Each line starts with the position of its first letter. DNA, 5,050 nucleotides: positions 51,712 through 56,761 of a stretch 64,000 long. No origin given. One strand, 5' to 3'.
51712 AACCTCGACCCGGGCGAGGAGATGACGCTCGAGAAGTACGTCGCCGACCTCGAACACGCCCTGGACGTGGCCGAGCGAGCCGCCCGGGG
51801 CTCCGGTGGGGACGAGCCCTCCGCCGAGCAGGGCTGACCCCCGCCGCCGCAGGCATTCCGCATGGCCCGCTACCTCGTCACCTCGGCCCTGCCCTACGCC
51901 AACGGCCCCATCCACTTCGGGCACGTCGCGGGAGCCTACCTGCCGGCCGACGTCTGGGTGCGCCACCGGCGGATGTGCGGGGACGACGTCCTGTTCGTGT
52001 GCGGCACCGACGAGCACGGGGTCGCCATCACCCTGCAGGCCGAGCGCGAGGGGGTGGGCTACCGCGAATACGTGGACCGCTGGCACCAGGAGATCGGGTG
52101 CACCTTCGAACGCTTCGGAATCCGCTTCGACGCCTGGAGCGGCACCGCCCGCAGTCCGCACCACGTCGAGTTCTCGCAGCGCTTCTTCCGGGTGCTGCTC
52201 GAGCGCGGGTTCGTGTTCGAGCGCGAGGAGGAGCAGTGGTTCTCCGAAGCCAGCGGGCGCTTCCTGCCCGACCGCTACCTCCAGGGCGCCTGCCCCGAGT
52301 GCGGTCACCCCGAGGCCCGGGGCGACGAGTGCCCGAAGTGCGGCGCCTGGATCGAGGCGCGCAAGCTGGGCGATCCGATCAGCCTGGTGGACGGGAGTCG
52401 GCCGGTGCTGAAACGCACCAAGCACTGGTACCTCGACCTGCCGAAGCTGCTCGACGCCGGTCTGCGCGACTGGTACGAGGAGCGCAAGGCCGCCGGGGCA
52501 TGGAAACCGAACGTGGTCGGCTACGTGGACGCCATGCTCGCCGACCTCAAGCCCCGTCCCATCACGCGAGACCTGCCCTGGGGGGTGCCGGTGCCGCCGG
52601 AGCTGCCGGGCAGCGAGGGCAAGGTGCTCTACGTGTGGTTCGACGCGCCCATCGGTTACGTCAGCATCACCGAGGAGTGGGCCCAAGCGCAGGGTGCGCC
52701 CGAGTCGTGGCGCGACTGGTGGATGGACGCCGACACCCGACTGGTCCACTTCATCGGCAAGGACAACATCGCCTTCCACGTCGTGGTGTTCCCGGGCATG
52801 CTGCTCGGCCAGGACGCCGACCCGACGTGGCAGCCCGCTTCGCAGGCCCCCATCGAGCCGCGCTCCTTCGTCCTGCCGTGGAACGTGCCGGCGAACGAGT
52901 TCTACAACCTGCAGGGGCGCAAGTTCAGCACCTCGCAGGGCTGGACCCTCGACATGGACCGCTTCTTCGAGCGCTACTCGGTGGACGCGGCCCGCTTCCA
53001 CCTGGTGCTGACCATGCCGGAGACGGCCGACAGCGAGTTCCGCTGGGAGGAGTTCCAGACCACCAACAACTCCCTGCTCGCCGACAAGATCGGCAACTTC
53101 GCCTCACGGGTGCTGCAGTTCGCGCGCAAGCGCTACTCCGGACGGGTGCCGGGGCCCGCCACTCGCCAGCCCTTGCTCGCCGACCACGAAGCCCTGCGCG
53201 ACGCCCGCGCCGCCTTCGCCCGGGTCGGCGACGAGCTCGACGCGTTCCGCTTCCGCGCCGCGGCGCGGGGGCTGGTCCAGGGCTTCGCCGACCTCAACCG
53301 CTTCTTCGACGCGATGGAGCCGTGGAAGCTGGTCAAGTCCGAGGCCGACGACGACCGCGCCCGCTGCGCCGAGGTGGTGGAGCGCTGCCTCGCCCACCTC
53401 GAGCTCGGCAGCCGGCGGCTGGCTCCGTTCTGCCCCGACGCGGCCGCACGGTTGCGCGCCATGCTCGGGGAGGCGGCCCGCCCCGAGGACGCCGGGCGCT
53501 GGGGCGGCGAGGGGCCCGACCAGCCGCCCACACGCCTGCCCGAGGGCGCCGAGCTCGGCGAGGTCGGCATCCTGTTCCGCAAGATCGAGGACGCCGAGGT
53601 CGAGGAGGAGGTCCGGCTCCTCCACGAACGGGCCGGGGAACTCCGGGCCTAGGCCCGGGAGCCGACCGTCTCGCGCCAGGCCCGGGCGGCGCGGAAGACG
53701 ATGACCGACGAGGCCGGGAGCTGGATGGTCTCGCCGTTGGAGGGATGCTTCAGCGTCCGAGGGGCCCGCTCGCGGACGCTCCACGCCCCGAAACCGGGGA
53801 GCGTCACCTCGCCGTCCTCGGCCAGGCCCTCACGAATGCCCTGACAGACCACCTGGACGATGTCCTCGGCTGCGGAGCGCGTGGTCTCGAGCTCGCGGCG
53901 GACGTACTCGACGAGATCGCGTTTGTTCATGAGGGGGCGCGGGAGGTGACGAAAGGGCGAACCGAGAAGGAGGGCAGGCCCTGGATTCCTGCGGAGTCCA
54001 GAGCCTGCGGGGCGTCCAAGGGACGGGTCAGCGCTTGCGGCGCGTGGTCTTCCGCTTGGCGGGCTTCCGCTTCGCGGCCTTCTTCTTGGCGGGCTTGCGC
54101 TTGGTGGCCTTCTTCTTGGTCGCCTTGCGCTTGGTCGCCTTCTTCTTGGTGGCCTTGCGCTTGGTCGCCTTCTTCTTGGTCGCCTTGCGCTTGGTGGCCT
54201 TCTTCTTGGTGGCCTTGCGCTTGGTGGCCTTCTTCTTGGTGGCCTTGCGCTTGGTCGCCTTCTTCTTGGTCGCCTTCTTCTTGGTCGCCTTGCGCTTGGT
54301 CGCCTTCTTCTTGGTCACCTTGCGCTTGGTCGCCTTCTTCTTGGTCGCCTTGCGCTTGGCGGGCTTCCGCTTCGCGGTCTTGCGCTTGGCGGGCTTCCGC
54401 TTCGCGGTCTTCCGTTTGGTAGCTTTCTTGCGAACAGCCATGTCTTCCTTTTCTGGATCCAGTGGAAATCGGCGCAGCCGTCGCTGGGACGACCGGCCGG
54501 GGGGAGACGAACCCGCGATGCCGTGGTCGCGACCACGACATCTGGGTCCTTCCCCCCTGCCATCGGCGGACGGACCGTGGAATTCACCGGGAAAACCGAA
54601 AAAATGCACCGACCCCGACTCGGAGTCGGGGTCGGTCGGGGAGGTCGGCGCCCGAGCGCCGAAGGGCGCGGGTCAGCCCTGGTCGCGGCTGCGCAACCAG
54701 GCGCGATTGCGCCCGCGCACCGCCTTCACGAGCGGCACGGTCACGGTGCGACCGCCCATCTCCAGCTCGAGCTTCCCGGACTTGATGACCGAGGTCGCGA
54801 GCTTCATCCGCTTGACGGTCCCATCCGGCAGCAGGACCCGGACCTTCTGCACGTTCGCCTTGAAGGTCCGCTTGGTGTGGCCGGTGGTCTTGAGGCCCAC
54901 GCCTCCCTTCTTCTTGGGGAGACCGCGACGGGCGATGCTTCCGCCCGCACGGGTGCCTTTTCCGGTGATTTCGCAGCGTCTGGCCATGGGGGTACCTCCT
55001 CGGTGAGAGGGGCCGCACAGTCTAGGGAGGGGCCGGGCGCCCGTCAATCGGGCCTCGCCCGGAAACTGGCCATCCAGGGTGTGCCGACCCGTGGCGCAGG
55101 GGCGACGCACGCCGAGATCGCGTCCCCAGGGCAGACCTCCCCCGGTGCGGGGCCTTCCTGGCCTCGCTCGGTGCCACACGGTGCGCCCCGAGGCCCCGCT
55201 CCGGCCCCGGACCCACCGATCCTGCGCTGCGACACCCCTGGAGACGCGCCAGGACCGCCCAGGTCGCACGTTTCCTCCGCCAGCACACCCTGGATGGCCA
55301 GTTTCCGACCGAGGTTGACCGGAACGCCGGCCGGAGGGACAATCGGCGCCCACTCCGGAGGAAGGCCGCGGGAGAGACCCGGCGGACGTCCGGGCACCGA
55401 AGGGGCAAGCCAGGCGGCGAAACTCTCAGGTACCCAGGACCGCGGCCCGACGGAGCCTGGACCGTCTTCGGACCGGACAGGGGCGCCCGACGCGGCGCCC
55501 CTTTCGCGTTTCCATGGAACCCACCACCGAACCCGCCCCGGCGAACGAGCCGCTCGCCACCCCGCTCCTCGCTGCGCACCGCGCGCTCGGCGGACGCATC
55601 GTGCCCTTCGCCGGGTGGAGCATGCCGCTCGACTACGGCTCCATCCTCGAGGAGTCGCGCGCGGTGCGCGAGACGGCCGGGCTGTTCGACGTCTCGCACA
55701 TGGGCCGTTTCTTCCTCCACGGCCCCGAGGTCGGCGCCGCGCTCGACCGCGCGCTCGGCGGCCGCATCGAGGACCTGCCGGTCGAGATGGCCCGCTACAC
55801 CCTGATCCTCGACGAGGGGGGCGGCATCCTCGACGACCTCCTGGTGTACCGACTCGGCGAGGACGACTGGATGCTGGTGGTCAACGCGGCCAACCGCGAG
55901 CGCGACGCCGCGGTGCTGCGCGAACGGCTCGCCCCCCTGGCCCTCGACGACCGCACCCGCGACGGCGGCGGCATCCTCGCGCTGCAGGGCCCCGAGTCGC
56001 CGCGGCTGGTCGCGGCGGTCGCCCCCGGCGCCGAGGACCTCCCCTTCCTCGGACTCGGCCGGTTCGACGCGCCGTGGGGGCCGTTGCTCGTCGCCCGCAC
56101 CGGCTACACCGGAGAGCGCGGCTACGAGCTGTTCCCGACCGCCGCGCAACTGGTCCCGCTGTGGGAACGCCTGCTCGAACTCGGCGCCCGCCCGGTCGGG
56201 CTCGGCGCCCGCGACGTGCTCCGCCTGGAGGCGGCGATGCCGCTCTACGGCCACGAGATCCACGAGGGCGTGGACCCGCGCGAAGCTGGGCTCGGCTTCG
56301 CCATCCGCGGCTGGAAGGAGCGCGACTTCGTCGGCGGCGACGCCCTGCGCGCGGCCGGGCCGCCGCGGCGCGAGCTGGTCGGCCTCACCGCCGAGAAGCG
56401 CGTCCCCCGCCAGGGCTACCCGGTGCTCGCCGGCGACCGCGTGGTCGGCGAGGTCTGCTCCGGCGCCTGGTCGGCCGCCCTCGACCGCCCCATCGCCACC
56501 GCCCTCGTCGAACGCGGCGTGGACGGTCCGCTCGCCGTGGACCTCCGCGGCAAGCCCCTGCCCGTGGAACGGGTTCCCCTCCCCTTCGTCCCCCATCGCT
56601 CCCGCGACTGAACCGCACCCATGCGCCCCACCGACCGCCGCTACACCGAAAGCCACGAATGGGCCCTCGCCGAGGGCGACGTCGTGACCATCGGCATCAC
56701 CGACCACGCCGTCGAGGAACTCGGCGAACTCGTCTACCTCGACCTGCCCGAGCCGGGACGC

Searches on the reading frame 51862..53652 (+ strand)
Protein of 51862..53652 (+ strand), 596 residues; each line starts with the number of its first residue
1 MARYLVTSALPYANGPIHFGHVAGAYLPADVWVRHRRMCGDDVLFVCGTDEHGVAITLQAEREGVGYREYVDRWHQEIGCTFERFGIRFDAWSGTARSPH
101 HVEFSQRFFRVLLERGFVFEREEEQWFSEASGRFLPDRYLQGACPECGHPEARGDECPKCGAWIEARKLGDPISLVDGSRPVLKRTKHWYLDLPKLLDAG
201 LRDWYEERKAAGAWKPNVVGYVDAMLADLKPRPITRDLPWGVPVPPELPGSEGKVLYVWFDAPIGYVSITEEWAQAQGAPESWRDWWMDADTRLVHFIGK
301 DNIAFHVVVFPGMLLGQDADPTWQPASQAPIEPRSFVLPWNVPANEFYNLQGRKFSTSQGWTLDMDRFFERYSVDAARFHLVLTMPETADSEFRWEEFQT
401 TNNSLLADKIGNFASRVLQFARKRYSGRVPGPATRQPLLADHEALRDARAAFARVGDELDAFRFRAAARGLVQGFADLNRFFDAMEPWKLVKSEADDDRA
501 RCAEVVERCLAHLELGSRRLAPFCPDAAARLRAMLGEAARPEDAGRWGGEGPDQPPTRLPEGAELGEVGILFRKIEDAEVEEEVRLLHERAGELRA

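Call 40: find_encoding_contigs(protein=window:51862-53652:+, flank=10000, max_places=1)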
Protein window:51862-53652:+ (596 aa): no gene with exactly this product is on record in the collection.

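Call 41: search_protein_families(library=pfam, proteins=[window:51862-53652:+], max_evalue=0.001)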
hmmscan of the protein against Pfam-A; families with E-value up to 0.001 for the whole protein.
window:51862-53652:+ (596 aa): 3 families
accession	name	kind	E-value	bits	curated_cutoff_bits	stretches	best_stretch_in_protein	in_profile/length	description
PF09334.17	tRNA-synt_1g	-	2.3e-133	445.2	20.1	1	4-418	1-391/391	tRNA synthetases class I (M)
PF00133.28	tRNA-synt_1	-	2.7e-16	59.8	22.7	1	4-245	25-244/414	tRNA synthetases class I (I, L, M and V)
PF19303.5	Anticodon_3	-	1.2e-09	38.7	23.5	1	441-582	11-142/152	Anticodon binding domain of methionyl tRNA ligase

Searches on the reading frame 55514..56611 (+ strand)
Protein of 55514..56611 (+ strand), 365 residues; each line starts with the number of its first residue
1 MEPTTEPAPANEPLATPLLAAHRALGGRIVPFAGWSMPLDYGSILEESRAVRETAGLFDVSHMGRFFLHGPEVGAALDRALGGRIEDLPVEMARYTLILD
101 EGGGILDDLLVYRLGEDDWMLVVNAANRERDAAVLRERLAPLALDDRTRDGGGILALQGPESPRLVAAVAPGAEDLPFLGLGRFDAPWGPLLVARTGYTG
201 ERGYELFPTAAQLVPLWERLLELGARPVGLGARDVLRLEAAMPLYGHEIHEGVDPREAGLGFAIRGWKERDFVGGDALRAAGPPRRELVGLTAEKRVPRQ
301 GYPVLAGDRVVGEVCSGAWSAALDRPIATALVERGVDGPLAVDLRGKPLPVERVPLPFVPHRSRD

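Call 41: search_protein_families(library=pfam, proteins=[window:55514-56611:+], max_evalue=0.001)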
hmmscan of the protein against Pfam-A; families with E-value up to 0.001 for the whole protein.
window:55514-56611:+ (365 aa): 2 families
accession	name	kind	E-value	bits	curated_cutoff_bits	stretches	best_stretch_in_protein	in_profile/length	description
PF01571.26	GCV_T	-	7.3e-79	265.1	25.6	1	19-263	2-255/255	Aminomethyltransferase folate-binding domain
PF08669.17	GCV_T_C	-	7.1e-16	58.3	25.9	1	286-359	1-79/80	Glycine cleavage T-protein C-terminal barrel domain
